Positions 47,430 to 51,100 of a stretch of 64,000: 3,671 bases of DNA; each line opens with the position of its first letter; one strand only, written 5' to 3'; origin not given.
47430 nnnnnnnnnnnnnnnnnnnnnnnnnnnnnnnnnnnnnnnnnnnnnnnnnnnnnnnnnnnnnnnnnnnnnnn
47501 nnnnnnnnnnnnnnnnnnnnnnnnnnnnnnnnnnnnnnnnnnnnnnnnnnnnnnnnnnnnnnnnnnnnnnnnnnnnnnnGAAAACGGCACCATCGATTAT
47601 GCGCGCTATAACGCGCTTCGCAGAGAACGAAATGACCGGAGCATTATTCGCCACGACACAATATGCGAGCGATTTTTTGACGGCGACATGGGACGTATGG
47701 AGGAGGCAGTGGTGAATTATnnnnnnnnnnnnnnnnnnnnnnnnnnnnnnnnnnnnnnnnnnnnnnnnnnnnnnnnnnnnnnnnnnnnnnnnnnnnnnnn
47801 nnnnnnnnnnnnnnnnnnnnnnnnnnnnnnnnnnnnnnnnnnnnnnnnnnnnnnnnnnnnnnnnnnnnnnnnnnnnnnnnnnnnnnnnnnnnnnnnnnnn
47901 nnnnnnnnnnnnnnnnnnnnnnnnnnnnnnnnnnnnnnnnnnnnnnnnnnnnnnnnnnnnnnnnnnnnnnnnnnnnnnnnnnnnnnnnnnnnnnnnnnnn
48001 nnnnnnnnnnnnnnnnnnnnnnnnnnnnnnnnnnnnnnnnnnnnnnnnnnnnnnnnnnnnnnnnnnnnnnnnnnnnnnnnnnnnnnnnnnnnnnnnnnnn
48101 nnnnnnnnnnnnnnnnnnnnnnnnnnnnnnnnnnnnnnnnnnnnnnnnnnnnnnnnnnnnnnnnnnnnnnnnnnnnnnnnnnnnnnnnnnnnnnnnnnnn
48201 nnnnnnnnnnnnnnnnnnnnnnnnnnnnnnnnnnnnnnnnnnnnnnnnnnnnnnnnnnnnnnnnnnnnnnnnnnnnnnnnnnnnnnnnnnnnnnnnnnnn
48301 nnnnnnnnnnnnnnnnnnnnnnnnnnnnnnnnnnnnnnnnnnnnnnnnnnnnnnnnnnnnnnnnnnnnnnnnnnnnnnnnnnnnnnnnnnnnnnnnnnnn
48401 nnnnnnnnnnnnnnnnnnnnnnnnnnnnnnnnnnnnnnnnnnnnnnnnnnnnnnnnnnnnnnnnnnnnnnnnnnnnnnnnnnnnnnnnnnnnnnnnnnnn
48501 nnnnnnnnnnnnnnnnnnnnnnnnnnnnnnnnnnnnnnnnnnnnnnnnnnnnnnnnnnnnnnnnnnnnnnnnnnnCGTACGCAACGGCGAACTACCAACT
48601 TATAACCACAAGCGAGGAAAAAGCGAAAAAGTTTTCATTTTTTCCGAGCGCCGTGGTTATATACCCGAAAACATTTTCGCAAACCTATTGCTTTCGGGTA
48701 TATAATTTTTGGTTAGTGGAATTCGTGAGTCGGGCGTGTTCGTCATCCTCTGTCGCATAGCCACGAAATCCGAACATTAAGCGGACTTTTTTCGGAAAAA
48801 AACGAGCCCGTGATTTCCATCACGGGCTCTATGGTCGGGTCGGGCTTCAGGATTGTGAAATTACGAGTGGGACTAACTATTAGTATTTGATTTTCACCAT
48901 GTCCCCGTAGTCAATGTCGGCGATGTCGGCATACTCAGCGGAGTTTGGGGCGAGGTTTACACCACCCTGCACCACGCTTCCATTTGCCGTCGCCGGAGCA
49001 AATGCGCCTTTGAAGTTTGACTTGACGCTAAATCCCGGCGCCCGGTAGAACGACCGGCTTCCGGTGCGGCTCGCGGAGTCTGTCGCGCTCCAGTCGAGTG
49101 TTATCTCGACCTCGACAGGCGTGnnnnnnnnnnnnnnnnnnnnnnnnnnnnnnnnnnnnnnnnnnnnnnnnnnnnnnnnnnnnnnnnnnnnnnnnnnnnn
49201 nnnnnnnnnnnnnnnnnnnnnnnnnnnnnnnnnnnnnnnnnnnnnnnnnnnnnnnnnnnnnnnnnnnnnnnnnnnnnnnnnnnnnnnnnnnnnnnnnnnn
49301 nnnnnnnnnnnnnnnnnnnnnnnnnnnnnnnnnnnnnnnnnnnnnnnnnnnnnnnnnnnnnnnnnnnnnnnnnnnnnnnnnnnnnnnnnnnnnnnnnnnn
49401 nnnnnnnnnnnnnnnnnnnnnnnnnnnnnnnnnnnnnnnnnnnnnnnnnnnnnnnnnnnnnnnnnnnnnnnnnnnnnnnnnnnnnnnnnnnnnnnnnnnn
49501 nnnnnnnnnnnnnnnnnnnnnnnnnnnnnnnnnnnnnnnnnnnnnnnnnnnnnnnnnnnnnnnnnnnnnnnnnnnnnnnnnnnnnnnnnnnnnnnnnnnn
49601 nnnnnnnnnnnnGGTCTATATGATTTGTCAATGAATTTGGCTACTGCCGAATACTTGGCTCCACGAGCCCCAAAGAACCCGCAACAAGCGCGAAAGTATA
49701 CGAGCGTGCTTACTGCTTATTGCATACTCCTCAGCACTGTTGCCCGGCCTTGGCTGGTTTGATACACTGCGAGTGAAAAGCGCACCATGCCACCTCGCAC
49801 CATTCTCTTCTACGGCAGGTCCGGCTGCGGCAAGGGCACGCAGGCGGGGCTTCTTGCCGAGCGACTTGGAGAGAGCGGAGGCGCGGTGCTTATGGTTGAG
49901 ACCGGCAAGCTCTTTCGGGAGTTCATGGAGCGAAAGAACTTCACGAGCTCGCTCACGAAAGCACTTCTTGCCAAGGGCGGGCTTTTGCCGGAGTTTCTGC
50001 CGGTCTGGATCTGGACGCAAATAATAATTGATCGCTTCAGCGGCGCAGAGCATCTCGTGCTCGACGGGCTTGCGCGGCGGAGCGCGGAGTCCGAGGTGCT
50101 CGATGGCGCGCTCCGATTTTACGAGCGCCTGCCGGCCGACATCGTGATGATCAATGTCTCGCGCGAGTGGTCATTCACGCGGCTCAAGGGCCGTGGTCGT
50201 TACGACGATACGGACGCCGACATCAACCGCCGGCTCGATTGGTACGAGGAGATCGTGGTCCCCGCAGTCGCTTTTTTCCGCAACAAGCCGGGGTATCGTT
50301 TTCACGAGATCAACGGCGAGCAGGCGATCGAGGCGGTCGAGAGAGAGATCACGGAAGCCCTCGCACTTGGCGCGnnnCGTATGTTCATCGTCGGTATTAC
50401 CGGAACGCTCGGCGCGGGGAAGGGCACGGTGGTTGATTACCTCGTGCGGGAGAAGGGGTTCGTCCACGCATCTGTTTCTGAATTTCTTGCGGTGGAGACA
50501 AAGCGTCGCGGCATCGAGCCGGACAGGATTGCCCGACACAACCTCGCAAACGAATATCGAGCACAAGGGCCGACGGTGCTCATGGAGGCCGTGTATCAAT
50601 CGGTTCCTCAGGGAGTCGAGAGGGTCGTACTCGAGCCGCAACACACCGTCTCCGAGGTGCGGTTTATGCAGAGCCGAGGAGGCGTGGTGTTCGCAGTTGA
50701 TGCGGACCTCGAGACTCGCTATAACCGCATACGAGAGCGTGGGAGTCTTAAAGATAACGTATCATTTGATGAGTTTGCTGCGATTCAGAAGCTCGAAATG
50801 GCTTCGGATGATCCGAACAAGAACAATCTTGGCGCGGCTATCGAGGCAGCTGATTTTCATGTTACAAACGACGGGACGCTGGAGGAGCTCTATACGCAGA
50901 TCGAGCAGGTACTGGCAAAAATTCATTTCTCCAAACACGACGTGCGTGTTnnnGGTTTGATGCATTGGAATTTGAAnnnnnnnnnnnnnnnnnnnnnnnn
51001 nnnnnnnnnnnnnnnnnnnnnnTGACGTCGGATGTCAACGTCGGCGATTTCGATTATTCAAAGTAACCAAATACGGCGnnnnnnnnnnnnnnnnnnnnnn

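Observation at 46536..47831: GyrB intein without a recognisable homing-endonuclease core, carrying KRQW/REYW tandem repeats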

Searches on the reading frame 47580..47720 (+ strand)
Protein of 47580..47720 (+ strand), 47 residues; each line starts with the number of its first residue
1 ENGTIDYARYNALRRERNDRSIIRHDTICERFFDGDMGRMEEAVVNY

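Call 32: search_protein_families(library=pfam, proteins=[window:47580-47720:+], max_evalue=10)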
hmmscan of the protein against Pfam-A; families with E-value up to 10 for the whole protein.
window:47580-47720:+ (47 aa): 0 families

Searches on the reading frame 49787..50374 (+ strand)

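Call 77: search_protein_families(library=pfam, proteins=[window:49787-50374:+], max_evalue=0.0001)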
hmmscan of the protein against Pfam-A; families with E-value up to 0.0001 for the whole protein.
window:49787-50374:+ (196 aa): 2 families
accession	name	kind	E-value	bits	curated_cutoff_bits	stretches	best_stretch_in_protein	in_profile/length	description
PF00406.28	ADK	-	5.9e-15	56.1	26.8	1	9-167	2-149/151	Adenylate kinase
PF13207.12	AAA_17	-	2.2e-11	44.6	27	1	9-146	1-135/136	AAA domain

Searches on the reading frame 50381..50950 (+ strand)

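Call 77: search_protein_families(library=pfam, proteins=[window:50381-50950:+], max_evalue=0.0001)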
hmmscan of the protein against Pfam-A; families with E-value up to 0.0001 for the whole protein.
window:50381-50950:+ (190 aa): 2 families
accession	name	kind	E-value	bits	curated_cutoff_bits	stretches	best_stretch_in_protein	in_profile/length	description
PF13238.12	AAA_18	-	8.7e-09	36.4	29.4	1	4-122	1-113/128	AAA domain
PF13207.12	AAA_17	-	5.4e-07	30.4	27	1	7-74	1-68/136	AAA domain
